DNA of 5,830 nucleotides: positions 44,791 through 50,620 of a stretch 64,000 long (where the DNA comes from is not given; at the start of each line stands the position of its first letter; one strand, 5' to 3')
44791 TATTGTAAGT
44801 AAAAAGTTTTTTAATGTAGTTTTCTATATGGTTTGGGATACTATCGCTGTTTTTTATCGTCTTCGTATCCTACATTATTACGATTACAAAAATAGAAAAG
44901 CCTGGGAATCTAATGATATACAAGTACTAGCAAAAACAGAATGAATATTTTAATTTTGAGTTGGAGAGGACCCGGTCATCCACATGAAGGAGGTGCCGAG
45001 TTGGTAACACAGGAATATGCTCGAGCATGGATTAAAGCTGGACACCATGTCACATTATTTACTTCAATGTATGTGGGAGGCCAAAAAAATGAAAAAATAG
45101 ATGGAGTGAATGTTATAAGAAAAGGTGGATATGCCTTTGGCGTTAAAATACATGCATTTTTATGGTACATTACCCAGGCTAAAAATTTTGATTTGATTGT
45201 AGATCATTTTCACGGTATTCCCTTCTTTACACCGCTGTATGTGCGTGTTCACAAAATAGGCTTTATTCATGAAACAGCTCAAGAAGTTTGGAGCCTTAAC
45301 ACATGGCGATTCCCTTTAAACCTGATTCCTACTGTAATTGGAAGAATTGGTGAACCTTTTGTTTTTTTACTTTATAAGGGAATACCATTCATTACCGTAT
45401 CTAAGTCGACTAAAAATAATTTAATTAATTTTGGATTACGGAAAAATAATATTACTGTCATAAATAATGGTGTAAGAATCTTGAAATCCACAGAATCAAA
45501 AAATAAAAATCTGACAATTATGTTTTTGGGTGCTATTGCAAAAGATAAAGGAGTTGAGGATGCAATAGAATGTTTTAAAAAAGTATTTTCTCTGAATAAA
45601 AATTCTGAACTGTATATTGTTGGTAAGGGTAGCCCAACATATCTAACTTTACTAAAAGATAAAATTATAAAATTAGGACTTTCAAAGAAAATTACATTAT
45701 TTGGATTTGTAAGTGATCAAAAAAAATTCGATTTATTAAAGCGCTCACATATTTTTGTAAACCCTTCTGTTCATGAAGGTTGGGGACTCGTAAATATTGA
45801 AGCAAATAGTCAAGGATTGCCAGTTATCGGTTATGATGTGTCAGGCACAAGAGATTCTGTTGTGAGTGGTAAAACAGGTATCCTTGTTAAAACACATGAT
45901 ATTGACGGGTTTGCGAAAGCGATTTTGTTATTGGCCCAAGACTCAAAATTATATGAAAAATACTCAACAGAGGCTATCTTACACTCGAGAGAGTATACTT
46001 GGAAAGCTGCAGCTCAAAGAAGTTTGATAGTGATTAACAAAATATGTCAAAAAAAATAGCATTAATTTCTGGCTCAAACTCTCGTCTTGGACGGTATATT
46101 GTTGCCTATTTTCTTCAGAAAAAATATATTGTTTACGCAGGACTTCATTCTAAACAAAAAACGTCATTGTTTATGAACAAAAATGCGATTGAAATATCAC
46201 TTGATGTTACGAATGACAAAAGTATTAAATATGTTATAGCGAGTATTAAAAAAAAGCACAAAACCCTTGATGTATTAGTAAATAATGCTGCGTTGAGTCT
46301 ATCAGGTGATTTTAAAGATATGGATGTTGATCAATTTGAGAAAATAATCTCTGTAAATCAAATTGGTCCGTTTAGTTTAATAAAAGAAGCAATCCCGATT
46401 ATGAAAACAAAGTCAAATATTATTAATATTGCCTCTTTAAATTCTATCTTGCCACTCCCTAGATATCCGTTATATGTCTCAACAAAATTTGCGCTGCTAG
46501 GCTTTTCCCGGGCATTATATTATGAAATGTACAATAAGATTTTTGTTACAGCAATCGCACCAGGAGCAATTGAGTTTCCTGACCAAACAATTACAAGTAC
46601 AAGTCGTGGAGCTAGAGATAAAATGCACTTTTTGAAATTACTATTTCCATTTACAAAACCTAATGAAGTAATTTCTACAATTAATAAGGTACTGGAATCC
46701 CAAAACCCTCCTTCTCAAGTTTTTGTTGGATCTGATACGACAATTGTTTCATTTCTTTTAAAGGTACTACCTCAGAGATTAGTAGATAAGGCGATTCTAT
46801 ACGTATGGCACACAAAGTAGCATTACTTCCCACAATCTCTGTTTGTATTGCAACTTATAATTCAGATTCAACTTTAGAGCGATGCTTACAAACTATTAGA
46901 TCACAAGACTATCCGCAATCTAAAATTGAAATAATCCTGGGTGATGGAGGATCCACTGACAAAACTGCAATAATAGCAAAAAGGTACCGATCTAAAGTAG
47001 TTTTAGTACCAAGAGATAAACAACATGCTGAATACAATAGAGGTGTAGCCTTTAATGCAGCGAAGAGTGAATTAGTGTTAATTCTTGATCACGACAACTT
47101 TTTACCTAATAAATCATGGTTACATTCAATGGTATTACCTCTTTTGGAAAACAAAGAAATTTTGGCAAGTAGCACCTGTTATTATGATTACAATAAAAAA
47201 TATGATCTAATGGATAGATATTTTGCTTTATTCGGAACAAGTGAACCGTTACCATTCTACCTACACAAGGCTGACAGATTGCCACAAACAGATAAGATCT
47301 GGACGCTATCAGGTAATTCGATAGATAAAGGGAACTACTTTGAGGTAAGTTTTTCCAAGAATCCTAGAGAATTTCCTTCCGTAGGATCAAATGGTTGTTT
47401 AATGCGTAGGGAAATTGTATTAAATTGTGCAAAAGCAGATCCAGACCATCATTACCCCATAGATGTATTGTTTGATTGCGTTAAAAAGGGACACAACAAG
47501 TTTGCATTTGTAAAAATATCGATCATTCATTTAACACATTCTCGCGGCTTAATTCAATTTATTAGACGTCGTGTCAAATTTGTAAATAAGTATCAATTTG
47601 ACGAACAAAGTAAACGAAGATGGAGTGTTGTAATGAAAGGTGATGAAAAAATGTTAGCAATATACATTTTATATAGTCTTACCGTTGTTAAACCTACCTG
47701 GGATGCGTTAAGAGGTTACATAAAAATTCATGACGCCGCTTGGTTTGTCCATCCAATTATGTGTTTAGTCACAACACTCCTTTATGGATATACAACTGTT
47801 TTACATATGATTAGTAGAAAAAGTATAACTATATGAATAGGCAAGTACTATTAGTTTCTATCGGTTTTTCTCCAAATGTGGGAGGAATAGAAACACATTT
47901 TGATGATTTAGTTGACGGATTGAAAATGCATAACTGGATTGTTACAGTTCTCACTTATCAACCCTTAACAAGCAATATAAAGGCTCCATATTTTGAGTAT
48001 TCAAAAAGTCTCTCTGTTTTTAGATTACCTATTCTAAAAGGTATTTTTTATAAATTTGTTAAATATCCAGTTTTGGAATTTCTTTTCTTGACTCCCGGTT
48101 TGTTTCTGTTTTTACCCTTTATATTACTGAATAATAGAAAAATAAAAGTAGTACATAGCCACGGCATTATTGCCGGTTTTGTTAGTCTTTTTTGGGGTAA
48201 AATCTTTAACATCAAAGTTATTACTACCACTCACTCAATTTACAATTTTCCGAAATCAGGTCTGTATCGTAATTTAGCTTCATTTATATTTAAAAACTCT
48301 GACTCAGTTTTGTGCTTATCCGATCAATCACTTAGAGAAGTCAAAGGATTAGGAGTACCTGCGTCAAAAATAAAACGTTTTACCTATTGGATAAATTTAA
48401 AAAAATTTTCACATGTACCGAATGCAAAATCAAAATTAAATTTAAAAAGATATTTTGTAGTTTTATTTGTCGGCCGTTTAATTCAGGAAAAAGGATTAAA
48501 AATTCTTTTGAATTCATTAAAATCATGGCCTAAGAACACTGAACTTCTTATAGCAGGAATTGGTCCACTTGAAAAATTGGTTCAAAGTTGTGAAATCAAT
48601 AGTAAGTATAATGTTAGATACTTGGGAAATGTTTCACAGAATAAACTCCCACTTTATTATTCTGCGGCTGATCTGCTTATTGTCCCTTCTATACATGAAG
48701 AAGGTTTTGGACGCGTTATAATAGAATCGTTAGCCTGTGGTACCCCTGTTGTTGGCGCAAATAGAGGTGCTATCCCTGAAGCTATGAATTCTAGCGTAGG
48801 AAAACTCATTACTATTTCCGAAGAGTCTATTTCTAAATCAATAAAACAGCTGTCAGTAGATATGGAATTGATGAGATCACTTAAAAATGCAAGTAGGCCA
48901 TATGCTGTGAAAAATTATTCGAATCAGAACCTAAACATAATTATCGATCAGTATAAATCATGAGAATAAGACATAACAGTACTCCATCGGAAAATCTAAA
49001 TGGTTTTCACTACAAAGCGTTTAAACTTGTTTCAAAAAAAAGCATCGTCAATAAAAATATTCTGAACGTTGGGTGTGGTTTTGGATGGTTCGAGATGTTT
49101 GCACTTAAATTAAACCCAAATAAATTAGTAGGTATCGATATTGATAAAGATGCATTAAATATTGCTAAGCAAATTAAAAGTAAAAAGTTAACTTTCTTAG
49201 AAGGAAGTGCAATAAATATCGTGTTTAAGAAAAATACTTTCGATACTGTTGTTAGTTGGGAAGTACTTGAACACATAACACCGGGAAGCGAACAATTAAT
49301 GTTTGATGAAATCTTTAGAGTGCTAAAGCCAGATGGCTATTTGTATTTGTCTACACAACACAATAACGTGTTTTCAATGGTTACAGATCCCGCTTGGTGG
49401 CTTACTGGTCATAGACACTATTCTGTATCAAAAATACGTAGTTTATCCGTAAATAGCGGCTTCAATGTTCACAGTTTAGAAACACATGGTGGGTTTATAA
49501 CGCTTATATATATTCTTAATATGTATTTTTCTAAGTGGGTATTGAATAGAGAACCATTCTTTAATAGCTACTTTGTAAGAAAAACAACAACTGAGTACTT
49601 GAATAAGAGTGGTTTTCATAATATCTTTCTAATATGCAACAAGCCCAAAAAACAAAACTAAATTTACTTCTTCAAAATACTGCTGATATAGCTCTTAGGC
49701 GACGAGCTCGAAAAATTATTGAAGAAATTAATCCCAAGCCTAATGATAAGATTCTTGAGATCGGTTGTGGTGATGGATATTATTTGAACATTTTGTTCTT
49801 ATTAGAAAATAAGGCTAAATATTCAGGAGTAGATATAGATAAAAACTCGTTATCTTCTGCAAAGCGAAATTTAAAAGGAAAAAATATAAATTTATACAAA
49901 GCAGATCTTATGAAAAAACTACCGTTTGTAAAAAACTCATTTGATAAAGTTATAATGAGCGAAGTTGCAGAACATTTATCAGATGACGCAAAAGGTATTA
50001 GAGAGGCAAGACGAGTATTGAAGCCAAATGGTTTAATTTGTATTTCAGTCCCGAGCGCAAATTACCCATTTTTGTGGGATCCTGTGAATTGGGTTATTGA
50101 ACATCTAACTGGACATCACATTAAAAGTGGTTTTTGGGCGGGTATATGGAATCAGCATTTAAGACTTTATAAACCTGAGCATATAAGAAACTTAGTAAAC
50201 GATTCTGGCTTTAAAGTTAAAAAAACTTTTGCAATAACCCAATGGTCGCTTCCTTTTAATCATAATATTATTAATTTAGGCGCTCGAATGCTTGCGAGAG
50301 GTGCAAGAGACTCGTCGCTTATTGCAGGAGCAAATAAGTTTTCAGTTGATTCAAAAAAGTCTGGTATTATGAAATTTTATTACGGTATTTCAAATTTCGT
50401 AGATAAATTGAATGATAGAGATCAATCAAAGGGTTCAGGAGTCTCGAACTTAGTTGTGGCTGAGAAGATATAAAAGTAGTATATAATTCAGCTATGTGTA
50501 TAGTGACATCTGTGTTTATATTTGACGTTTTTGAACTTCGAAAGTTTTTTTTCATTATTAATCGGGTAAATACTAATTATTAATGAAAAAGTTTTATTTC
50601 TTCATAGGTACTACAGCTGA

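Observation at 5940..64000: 58-kb single-strand glycosylation super-locus with about 20 GT-C-type membrane transferases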

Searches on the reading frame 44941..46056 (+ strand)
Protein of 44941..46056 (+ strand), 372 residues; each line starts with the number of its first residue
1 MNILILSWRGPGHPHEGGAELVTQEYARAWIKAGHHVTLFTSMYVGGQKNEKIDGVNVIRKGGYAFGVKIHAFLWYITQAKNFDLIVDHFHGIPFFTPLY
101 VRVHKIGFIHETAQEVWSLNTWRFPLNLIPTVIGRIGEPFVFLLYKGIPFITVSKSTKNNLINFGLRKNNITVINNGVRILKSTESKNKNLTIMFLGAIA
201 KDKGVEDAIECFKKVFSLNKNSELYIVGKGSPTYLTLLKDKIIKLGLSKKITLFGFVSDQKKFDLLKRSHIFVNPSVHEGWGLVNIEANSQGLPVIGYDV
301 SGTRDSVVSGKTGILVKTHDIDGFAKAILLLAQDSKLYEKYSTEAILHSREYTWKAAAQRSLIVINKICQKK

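Call 7: search_protein_families(library=pfam, proteins=[window:44941-46056:+], max_evalue=0.01)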
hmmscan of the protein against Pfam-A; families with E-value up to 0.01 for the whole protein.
window:44941-46056:+ (372 aa): 5 families
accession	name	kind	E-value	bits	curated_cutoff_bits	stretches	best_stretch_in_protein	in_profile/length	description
PF00534.26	Glycos_transf_1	-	3e-34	118.4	26.4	1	182-345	7-169/172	Glycosyl transferases group 1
PF13692.12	Glyco_trans_1_4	-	1.2e-27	97.4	27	1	192-334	3-142/142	Glycosyl transferases group 1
PF13439.12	Glyco_transf_4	-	5.3e-15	56.3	28.5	1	17-178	2-166/170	Glycosyltransferase Family 4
PF20706.3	GT4-conflict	-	1.4e-13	51.1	26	1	174-359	177-383/385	Family 4 Glycosyltransferase in conflict systems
PF13579.12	Glyco_trans_4_4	-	1.2e-06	29.4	29.7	1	17-177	1-158/158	Glycosyl transferase 4-like domain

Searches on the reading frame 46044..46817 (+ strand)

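Call 7: search_protein_families(library=pfam, proteins=[window:46044-46817:+], max_evalue=0.01)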
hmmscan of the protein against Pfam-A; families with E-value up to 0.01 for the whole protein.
window:46044-46817:+ (258 aa): 5 families
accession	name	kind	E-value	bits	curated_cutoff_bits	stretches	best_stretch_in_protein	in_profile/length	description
PF00106.31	adh_short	-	1e-33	116.9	26.6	1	4-177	1-183/195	short chain dehydrogenase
PF13561.12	adh_short_C2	-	2.4e-29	103.1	27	1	47-211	45-211/236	Enoyl-(Acyl carrier protein) reductase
PF08643.16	DUF1776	-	2.4e-06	27.6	25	1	7-181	7-205/294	Fungal family of unknown function (DUF1776)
PF23441.1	SDR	-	0.0003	20.7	27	1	53-193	72-208/258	SDR-like rossmann domain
PF08659.16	KR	-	0.0033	17.8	22.6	1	7-104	4-111/180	KR domain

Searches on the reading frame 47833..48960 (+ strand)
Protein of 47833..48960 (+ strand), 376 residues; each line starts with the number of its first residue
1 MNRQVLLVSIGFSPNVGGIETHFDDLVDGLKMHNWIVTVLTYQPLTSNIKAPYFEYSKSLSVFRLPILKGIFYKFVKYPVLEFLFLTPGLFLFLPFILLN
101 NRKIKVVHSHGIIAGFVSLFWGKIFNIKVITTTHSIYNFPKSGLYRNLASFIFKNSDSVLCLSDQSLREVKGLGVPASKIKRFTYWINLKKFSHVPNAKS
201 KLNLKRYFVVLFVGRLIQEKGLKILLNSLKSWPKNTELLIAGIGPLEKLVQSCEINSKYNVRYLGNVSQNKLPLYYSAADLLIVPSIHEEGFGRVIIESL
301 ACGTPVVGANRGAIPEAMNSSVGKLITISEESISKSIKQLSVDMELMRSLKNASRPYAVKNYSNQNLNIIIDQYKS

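Call 7: search_protein_families(library=pfam, proteins=[window:47833-48960:+], max_evalue=0.01)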
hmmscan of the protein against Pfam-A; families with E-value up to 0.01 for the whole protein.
window:47833-48960:+ (376 aa): 6 families
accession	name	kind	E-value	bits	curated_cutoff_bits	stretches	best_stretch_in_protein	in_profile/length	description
PF00534.26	Glycos_transf_1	-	1e-27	97.2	26.4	1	200-355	7-170/172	Glycosyl transferases group 1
PF13692.12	Glyco_trans_1_4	-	9.6e-24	84.7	27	1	209-340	3-139/142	Glycosyl transferases group 1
PF13439.12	Glyco_transf_4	-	1.1e-15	58.6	28.5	1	16-181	1-160/170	Glycosyltransferase Family 4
PF13579.12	Glyco_trans_4_4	-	7.5e-11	43.1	29.7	1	17-183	1-155/158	Glycosyl transferase 4-like domain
PF20706.3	GT4-conflict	-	0.0002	20.9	26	1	205-309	195-311/385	Family 4 Glycosyltransferase in conflict systems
PF08288.18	PIGA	-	0.002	19.1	27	1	86-139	31-88/90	PIGA (GPI anchor biosynthesis)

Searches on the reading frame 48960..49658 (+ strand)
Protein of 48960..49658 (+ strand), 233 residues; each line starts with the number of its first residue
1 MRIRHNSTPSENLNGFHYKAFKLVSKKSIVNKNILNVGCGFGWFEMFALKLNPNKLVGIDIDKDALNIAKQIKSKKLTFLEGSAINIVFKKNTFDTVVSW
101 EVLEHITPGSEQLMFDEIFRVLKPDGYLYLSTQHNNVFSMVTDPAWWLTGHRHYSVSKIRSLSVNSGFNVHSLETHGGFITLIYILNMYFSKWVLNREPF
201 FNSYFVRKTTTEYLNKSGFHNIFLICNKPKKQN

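Call 8: search_protein_families(library=pfam, proteins=[window:48960-49658:+], max_evalue=0.01)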
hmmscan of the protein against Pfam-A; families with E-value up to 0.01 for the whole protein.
window:48960-49658:+ (233 aa): 14 families
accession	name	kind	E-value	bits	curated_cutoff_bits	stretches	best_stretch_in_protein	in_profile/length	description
PF08241.18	Methyltransf_11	-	8e-18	65.3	21.2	1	35-130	1-95/95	Methyltransferase domain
PF13649.12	Methyltransf_25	-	1.7e-17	64.3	27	1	34-126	1-97/97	Methyltransferase domain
PF13847.12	Methyltransf_31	-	5.2e-16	59.1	27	1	31-134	4-113/145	Methyltransferase domain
PF13489.12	Methyltransf_23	-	1.1e-14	54.9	27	1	24-172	16-163/164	Methyltransferase domain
PF08242.18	Methyltransf_12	-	2.2e-11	44.7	30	1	35-128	1-98/98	Methyltransferase domain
PF02353.26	CMAS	-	8.7e-08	32.2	27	1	32-133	64-167/273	Mycolic acid cyclopropane synthetase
PF01209.24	Ubie_methyltran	-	2.9e-07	30.5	20.1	1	30-130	47-151/233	ubiE/COQ5 methyltransferase family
PF06325.19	PrmA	-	6.7e-07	29.5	22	1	31-131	162-259/296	Ribosomal protein L11 methyltransferase (PrmA)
PF05175.20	MTS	-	1.8e-05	24.9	23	1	30-130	31-138/170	Methyltransferase small domain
PF08003.17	Methyltransf_9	-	5e-05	22.9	23.8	1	29-133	114-220/315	Protein of unknown function (DUF1698)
PF02390.23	Methyltransf_4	-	0.002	18.1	24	0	33-82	4-55/173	Putative methyltransferase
PF20922.3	Anamorsin_N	-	0.0041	17.3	27.1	1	89-132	47-89/163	Anamorsin, N-terminal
PF01728.25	FtsJ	-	0.0078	16.6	24.1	1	26-86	15-77/181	FtsJ-like methyltransferase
PF01555.25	N6_N4_Mtase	-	0.0096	16.3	26.7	0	115-231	36-109/221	DNA methylase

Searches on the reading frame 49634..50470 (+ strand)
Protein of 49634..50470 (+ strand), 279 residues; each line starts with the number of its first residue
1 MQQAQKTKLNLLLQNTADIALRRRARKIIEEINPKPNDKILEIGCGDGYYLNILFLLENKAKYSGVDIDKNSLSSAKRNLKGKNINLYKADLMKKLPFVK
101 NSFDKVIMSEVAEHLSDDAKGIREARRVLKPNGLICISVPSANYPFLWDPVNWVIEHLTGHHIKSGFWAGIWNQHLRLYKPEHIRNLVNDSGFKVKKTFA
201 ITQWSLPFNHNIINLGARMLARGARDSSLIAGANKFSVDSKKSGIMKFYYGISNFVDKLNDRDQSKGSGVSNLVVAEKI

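Call 8: search_protein_families(library=pfam, proteins=[window:49634-50470:+], max_evalue=0.01)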
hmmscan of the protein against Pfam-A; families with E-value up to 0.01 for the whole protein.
window:49634-50470:+ (279 aa): 16 families
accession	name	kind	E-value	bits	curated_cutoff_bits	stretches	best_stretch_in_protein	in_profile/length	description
PF13847.12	Methyltransf_31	-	1.9e-21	76.7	27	1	35-145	2-117/145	Methyltransferase domain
PF08241.18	Methyltransf_11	-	3.3e-21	76.2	21.2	1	41-137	1-95/95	Methyltransferase domain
PF13649.12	Methyltransf_25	-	2.2e-18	67.1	27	1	40-133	1-97/97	Methyltransferase domain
PF13489.12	Methyltransf_23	-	2.8e-17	63.3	27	1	21-195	5-161/164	Methyltransferase domain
PF08242.18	Methyltransf_12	-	2.2e-15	57.6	30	1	41-135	1-98/98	Methyltransferase domain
PF01209.24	Ubie_methyltran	-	1.2e-12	48.1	20.1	1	26-137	37-152/233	ubiE/COQ5 methyltransferase family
PF05175.20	MTS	-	9.6e-08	32.3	23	1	28-137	23-138/170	Methyltransferase small domain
PF07021.18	MetW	-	5.5e-06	26.6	21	1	35-129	12-102/193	Methionine biosynthesis protein MetW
PF06325.19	PrmA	-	1.5e-05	25.1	22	1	34-138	159-259/296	Ribosomal protein L11 methyltransferase (PrmA)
PF02353.26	CMAS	-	2.2e-05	24.4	27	1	16-135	42-162/273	Mycolic acid cyclopropane synthetase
PF00398.26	RrnaAD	-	2.2e-05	24.1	24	1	26-95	20-88/263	Ribosomal RNA adenine dimethylase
PF10017.15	Methyltransf_33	-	7.2e-05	22.4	23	1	21-83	49-111/304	Histidine-specific methyltransferase, SAM-dependent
PF01564.23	Spermine_synth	-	0.00036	20.6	22.9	1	37-137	19-130/186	Spermine/spermidine synthase domain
PF08003.17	Methyltransf_9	-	0.0016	17.9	23.8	1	27-135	106-215/315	Protein of unknown function (DUF1698)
PF01135.25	PCMT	-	0.0028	17.9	20.3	1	29-86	66-124/210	Protein-L-isoaspartate(D-aspartate) O-methyltransferase (PCMT)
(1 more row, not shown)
